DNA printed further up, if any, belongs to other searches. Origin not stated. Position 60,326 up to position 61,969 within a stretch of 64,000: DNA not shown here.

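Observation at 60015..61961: Group II (class C-like) intron inserted after an attC stem-loop, apparently in the sense orientation of the cassettes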

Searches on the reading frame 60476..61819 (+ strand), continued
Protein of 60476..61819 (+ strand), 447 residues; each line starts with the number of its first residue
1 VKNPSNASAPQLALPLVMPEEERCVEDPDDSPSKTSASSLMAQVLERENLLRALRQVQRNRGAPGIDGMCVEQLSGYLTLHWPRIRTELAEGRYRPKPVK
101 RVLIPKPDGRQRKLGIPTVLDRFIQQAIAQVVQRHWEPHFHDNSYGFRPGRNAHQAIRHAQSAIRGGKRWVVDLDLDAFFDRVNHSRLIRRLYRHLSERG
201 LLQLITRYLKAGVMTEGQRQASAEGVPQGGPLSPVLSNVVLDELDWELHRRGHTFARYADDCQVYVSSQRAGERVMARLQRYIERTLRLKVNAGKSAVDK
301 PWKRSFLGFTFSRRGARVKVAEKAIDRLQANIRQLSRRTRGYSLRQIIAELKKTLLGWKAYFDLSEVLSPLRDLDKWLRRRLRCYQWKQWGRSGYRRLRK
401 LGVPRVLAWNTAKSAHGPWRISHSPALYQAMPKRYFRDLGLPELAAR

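Call 36: get_annotated_region(hit=H40, flank=3500)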
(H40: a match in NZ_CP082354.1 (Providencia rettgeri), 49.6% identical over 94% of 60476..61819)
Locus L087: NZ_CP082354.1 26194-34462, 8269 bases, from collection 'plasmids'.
description: Providencia rettgeri strain VCSW10 plasmid pVCSW10.3, complete sequence
organism: Providencia rettgeri (NCBI taxid 587)
taxonomy: Bacteria; Pseudomonadota; Gammaproteobacteria; Enterobacterales; Morganellaceae; Providencia; Providencia rettgeri
host: -; source: soil suspension,soil; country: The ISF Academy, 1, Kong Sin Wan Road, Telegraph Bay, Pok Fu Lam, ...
typing (MOB-suite, as given by PLSDB): non-mobilizable; replicon rep_cluster_1220
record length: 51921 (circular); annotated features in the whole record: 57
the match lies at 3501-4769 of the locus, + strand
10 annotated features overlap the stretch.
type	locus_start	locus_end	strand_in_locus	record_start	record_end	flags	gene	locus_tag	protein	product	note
CDS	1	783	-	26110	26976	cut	-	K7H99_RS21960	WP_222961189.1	LPD29 domain-containing protein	-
CDS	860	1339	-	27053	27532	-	-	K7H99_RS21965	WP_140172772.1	antirestriction protein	-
CDS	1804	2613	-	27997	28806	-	-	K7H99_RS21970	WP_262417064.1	N-6 DNA methylase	GO:0006306 - DNA methylation [Evidence IEA]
CDS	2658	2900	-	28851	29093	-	-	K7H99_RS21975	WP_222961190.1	hypothetical protein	-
CDS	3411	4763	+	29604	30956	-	ltrA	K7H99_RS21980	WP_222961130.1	group II intron reverse transcriptase/maturase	GO:0000373 - Group II intron splicing [Evidence IEA]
CDS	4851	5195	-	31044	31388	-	-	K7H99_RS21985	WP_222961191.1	hypothetical protein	-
CDS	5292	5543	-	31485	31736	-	-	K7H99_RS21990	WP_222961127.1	hypothetical protein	-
CDS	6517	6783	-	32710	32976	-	-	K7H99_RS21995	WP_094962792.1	hypothetical protein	-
CDS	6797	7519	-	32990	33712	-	-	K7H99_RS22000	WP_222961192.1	plasmid SOS inhibition protein A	-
CDS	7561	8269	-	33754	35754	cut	-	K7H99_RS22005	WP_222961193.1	ParB/RepB/Spo0J family partition protein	-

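Call 41: find_encoding_contigs(protein=window:60476-61819:+, flank=10000, max_places=10)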
Protein window:60476-61819:+ (447 aa): no gene with exactly this product is on record in the collection.

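Call 57: search_dna_similar(query=L088:4854-6203:-, collection=plasmids, mode=protein, max_rows=60, rows=spread, max_evalue=1e-120)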
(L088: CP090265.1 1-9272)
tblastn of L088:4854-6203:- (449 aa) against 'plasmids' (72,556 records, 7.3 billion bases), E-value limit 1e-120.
Records with a match: 333; places in all: 366; records where one place covers at least 80% of the query: 327.
Best place of each record, by identity: >=99% 127; 95-99% 2; 90-95% 28; 80-90% 1; 60-80% 13; <60% 162.
By first word of the organism name: Klebsiella 222; Citrobacter 22; Enterobacter 22; Escherichia 21; Raoultella 7; Salmonella 7; Aeromonas 5; Providencia 5; Clostridium 5; Shewanella 4; and 8 more.
By predicted mobility (MOB-suite, as given by PLSDB): conjugative 263; non-mobilizable 62; mobilizable 8.
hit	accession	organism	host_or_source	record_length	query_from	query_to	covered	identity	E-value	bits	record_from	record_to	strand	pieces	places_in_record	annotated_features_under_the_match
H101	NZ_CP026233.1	Citrobacter freundii complex sp. CFNIH4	-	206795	1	449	100%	99.8%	0e+0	929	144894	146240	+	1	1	ltrA: group II intron reverse transcriptase/maturase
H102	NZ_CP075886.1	Klebsiella quasipneumoniae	Homo sapiens,urine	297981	1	449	100%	99.8%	0e+0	929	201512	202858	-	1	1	ltrA: group II intron reverse transcriptase/maturase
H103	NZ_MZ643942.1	Serratia marcescens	-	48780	1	449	100%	99.8%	0e+0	929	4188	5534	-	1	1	ltrA: group II intron reverse transcriptase/maturase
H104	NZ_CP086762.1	Klebsiella pneumoniae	Homo sapiens,bloodstream specimen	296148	1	449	100%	99.8%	0e+0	929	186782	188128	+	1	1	ltrA: group II intron reverse transcriptase/maturase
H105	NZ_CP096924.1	Enterobacter hormaechei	Homo sapiens,Blood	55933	1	449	100%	99.8%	0e+0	929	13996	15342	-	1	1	ltrA: group II intron reverse transcriptase/maturase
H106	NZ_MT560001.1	Klebsiella pneumoniae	-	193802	1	449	100%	99.8%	0e+0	929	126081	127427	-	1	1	ltrA: group II intron reverse transcriptase/maturase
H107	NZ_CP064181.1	Citrobacter amalonaticus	Homo sapiens,Cell culture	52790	1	449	100%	99.8%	0e+0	929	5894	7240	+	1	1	ltrA: group II intron reverse transcriptase/maturase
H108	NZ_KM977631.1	Klebsiella pneumoniae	-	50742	1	449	100%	99.8%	0e+0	929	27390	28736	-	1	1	ltrA: group II intron reverse transcriptase/maturase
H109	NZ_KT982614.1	Escherichia coli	-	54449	1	449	100%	99.8%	0e+0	929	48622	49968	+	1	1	ltrA: group II intron reverse transcriptase/maturase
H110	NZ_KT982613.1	Klebsiella pneumoniae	-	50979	1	449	100%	99.8%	0e+0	929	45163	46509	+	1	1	ltrA: group II intron reverse transcriptase/maturase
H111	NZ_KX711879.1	Pseudomonas aeruginosa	-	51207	1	449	100%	99.8%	0e+0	929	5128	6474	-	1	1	ltrA: group II intron reverse transcriptase/maturase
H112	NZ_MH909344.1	Enterobacter cloacae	Zhejiang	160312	1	449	100%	99.8%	0e+0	929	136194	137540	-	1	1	ltrA: group II intron reverse transcriptase/maturase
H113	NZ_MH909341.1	Klebsiella pneumoniae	Guangdong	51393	1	449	100%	99.8%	0e+0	929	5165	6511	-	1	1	ltrA: group II intron reverse transcriptase/maturase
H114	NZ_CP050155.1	Klebsiella quasipneumoniae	Homo sapiens,sputum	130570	1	449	100%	99.8%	0e+0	929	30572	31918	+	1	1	ltrA: group II intron reverse transcriptase/maturase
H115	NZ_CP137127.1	Citrobacter freundii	Homo sapiens,urine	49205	1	449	100%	99.8%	0e+0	929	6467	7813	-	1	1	ltrA: group II intron reverse transcriptase/maturase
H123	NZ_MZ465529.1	Escherichia coli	-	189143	1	449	100%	92.0%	0e+0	858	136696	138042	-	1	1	ltrA: group II intron reverse transcriptase/maturase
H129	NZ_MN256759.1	Escherichia coli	-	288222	1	443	99%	69.6%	0e+0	640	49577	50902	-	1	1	ltrA: group II intron reverse transcriptase/maturase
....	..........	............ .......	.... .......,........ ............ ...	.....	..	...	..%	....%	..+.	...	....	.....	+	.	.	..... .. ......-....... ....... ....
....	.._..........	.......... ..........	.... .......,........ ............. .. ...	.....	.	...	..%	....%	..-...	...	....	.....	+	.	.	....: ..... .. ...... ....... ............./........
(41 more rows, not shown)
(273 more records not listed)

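Call 58: get_annotated_region(hit=H129, flank=3000)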
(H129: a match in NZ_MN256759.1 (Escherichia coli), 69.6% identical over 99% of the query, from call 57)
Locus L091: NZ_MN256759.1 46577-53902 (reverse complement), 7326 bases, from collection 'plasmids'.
description: Escherichia coli strain 4M9F plasmid p4M9F, complete sequence
organism: Escherichia coli (NCBI taxid 562)
taxonomy: Bacteria; Pseudomonadota; Gammaproteobacteria; Enterobacterales; Enterobacteriaceae; Escherichia; Escherichia coli
host: -; source: -; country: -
typing (MOB-suite, as given by PLSDB): non-mobilizable; replicon IncHI1B; mating-pair formation MPF_F
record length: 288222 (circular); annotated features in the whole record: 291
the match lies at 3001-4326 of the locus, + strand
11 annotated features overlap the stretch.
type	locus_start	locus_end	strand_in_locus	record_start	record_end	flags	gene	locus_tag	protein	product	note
predicted_resistance_gene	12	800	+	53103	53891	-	sul3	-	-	sulfonamide-resistant dihydropteroate synthase Sul3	predicted by amrfinderplus; class SULFONAMIDE; identity 100.0%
CDS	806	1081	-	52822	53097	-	-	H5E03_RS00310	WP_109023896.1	hypothetical protein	-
CDS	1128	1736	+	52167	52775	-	-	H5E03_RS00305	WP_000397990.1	IS256 family transposase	-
CDS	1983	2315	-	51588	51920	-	qac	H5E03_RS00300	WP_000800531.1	quaternary ammonium compound efflux SMR transporter QacL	-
predicted_resistance_gene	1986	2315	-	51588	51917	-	qacL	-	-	quaternary ammonium compound efflux SMR transporter QacL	predicted by amrfinderplus; class QUATERNARY AMMONIUM; identity 100.0%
CDS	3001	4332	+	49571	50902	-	ltrA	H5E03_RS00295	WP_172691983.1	group II intron reverse transcriptase/maturase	GO:0000373 - Group II intron splicing [Evidence IEA]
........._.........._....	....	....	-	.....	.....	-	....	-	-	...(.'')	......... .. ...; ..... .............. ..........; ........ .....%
predicted_resistance_gene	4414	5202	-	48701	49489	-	aadA1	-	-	ANT(3'')-Ia family aminoglycoside nucleotidyltransferase AadA1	predicted by amrfinderplus; class AMINOGLYCOSIDE; identity 100.0%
CDS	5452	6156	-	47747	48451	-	-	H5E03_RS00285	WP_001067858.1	IS6-like element IS26 family transposase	-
CDS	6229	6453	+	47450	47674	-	-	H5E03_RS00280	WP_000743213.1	hypothetical protein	-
CDS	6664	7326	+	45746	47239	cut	-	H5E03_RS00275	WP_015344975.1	IS91-like element ISVsa3 family transposase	-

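Call 59: get_annotated_region(hit=H130, flank=3000)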
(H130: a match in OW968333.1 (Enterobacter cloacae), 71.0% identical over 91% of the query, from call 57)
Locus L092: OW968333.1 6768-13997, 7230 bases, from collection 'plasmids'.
description: Enterobacter cloacae isolate 1381 genome assembly, plasmid: P2
organism: Enterobacter cloacae (NCBI taxid 550)
taxonomy: Bacteria; Pseudomonadota; Gammaproteobacteria; Enterobacterales; Enterobacteriaceae; Enterobacter; Enterobacter cloacae
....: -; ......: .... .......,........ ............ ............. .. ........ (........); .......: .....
typing (MOB-suite, as given by PLSDB): mobilizable; replicon IncU,rep_cluster_658; relaxase MOBQ
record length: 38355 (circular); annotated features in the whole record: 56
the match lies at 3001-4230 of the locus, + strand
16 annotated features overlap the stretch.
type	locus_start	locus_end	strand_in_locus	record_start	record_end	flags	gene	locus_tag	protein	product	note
CDS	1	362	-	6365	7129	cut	-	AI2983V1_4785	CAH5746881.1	hypothetical protein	-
CDS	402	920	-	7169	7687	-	-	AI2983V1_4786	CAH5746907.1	hypothetical protein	-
CDS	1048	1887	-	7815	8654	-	-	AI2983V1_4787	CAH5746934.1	Dihydropteroate synthase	-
predicted_resistance_gene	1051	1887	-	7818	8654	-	sul1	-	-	sulfonamide-resistant dihydropteroate synthase Sul1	predicted by amrfinderplus; class SULFONAMIDE; identity 100.0%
CDS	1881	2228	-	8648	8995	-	-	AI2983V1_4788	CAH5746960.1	Multidrug transporter EmrE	-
predicted_resistance_gene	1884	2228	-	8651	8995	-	qacEdelta1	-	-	quaternary ammonium compound efflux SMR transporter QacE delta 1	predicted by amrfinderplus; class QUATERNARY AMMONIUM; identity 100.0%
CDS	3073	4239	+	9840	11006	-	-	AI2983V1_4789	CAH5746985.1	Group II intron-encoded protein LtrA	-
CDS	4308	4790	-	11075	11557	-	-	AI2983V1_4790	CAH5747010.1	Dihydrofolate reductase type 1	-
predicted_resistance_gene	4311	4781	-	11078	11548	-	dfrA14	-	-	trimethoprim-resistant dihydrofolate reductase DfrA14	predicted by amrfinderplus; class TRIMETHOPRIM; identity 100.0%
CDS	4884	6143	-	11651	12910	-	-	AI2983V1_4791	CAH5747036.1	Bicyclomycin resistance protein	-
predicted_resistance_gene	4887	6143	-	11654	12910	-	cmlA5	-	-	chloramphenicol efflux MFS transporter CmlA5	predicted by amrfinderplus; class PHENICOL; identity 100.0%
CDS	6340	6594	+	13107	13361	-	-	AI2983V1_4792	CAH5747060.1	hypothetical protein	-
CDS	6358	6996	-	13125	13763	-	-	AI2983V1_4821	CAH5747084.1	AAC(6')-Ib9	-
predicted_resistance_gene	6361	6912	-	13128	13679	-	aac(6')-Ib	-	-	AAC(6')-Ib family aminoglycoside 6'-N-acetyltransferase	predicted by amrfinderplus; class AMINOGLYCOSIDE; identity 100.0%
CDS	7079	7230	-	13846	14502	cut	-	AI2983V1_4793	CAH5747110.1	Pentapeptide repeat protein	-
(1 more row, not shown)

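Call 60: get_annotated_region(hit=H132, flank=3000)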
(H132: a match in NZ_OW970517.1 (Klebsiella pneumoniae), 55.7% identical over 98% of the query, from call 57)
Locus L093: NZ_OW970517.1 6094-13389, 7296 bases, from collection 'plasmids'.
description: Klebsiella pneumoniae isolate 147 plasmid P3, complete sequence
organism: Klebsiella pneumoniae (NCBI taxid 573)
taxonomy: Bacteria; Pseudomonadota; Gammaproteobacteria; Enterobacterales; Enterobacteriaceae; Klebsiella; Klebsiella pneumoniae
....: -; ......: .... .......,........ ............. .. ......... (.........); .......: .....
typing (MOB-suite, as given by PLSDB): non-mobilizable; replicon IncR
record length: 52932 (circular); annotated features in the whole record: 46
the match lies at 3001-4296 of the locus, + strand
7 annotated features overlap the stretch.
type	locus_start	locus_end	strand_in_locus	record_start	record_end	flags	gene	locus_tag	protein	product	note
CDS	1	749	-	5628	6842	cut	-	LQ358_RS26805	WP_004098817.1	type II site-specific deoxyribonuclease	-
CDS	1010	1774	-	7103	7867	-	-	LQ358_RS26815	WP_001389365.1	IS6-like element IS6100 family transposase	GO:0006313 - DNA transposition [Evidence IEA]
CDS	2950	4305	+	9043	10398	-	ltrA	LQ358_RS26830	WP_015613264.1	group II intron reverse transcriptase/maturase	GO:0000373 - Group II intron splicing [Evidence IEA]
CDS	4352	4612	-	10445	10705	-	-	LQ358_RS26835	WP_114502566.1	DUF1010 domain-containing protein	-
predicted_resistance_gene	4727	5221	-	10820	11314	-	dfrA12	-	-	trimethoprim-resistant dihydrofolate reductase DfrA12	predicted by amrfinderplus; class TRIMETHOPRIM; identity 100.0%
CDS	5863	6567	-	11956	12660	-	-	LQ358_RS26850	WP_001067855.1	IS6-like element IS26 family transposase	GO:0006313 - DNA transposition [Evidence IEA]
CDS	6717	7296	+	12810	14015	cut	chrA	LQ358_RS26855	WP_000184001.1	chromate efflux transporter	GO:0015703 - chromate transport [Evidence IEA]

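Call 61: get_annotated_region(hit=H123, flank=3000)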
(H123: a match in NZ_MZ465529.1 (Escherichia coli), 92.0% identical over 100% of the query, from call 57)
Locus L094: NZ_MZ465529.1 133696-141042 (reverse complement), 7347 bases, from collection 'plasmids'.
description: Escherichia coli strain 5706 plasmid pEc5706, complete sequence
organism: Escherichia coli (NCBI taxid 562)
taxonomy: Bacteria; Pseudomonadota; Gammaproteobacteria; Enterobacterales; Enterobacteriaceae; Escherichia; Escherichia coli
host: -; source: -; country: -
typing (MOB-suite, as given by PLSDB): conjugative; replicon IncC,rep_cluster_1254; relaxase MOBH,MOBH; mating-pair formation MPF_F
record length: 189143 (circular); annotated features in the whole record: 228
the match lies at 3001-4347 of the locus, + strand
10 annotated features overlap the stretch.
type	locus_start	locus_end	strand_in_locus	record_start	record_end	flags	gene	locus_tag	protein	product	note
CDS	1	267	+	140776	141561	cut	istB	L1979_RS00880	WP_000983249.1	IS21-like element IS1326 family helper ATPase IstB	-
CDS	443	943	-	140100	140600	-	-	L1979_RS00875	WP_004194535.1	GNAT family N-acetyltransferase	-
predicted_resistance_gene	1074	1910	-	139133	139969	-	sul1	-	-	sulfonamide-resistant dihydropteroate synthase Sul1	predicted by amrfinderplus; class SULFONAMIDE; identity 100.0%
CDS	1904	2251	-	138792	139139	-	-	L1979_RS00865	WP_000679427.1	quaternary ammonium compound efflux SMR transporter QacE delta 1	-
predicted_resistance_gene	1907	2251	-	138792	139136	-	qacEdelta1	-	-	quaternary ammonium compound efflux SMR transporter QacE delta 1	predicted by amrfinderplus; class QUATERNARY AMMONIUM; identity 100.0%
CDS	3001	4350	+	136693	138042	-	ltrA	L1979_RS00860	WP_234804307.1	group II intron reverse transcriptase/maturase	GO:0000373 - Group II intron splicing [Evidence IEA]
predicted_resistance_gene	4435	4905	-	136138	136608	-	dfrA16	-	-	trimethoprim-resistant dihydrofolate reductase DfrA16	predicted by amrfinderplus; class TRIMETHOPRIM; identity 100.0%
CDS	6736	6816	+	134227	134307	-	-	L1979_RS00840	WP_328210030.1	23S rRNA methyltransferase attenuation leader peptide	GO:0046677 - response to antibiotic [Evidence IEA]; GO:0031556 - transcriptional attenuation by ribosome [Evidence IEA]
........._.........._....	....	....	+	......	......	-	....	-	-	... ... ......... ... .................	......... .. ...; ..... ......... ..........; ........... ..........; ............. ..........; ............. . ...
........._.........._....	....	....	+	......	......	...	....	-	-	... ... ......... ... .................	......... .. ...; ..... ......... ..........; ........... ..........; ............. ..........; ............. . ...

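Call 66: search_protein_families(library=ncbifam, proteins=[window:60476-61819:+], max_evalue=0.001)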
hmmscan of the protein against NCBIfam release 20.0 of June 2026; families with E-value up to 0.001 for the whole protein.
window:60476-61819:+ (447 aa): 7 families
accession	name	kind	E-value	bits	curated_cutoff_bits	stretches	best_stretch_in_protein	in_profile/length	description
TIGR04416.1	group_II_RT_mat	equivalog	1e-118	396.5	300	1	48-390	2-353/353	group II intron reverse transcriptase/maturase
NF038233.2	retron_St85_RT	exception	4.7e-22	78.6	235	1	96-361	22-272/289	retron St85 family RNA-directed DNA polymerase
NF041746.1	Drt2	equivalog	1.8e-15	57.1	390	1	219-340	217-352/416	antiviral reverse transcriptase Drt2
NF042941.1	Retron_TIR_antiphage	equivalog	7.6e-14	51.3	600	1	102-280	32-198/464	TIR domain-containing anti-phage reverse transcriptase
NF038237.1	retron_Ec67_fus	exception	1.2e-13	50.4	450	1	103-264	41-203/572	retron Ec67 family RNA-directed DNA polymerase/endonuclease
NF041747.1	Drt3a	equivalog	7.9e-13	48.5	200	1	166-312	108-263/412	antiviral reverse transcriptase Drt3a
NF041749.1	Drt4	equivalog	2.8e-09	36.5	450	1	217-298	186-266/489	antiviral reverse transcriptase Drt4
